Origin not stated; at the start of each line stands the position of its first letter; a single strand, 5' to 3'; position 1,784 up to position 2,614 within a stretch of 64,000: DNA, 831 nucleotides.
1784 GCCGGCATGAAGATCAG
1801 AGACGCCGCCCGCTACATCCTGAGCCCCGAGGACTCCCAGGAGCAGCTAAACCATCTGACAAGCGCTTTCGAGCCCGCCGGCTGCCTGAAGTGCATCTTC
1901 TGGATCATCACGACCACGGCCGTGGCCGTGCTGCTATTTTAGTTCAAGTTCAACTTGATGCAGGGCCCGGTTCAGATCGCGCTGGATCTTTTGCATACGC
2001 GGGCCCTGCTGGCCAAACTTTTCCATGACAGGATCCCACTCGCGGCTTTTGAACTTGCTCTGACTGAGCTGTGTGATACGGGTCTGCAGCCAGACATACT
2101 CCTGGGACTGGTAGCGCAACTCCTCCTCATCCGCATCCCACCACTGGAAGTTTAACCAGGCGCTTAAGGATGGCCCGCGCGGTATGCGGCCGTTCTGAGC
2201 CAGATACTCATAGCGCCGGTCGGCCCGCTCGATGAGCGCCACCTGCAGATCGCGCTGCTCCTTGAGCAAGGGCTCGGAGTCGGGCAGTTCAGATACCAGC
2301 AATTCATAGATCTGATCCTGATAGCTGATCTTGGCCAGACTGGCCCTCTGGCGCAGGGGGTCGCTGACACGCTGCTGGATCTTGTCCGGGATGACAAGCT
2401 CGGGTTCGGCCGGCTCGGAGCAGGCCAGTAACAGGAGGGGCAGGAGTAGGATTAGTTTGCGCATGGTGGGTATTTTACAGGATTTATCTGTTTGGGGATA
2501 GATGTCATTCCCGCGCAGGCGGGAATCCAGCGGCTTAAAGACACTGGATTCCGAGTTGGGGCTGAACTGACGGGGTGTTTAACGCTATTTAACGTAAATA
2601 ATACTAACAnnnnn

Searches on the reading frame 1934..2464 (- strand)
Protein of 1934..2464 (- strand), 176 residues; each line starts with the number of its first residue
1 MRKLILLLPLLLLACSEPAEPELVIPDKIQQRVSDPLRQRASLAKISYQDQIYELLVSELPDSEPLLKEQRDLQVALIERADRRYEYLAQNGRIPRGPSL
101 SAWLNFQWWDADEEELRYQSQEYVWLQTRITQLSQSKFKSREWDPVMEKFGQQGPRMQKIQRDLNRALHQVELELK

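Call 11: search_protein_families(library=pfam, proteins=[window:1934-2464:-], max_evalue=0.001)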
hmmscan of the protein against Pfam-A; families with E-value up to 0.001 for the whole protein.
window:1934-2464:- (176 aa): 0 families

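Call 17: find_related_loci(query=window:1934-2464:-, collection=genome_contigs, flank=10000)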
Query window:1934-2464:- (176 aa) in genome_contigs; peptide patterns used: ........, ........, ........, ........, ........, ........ (x = any residue, [..] = any of these).
80 stretches matched a pattern, but none encodes a relative of the query by tblastn (E <= 1e-3).

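Call 35: find_related_loci(query=window:1934-2464:-, collection=metagenome_contigs, flank=6000)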
Query window:1934-2464:- (176 aa) in metagenome_contigs; peptide patterns used: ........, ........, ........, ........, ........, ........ (x = any residue, [..] = any of these).
112 stretches matched a pattern, but none encodes a relative of the query by tblastn (E <= 1e-3).

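Call 38: search_protein_families(library=padloc, proteins=[window:1934-2464:-], max_evalue=0.001)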
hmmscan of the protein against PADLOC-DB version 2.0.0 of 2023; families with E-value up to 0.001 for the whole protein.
window:1934-2464:- (176 aa): 0 families
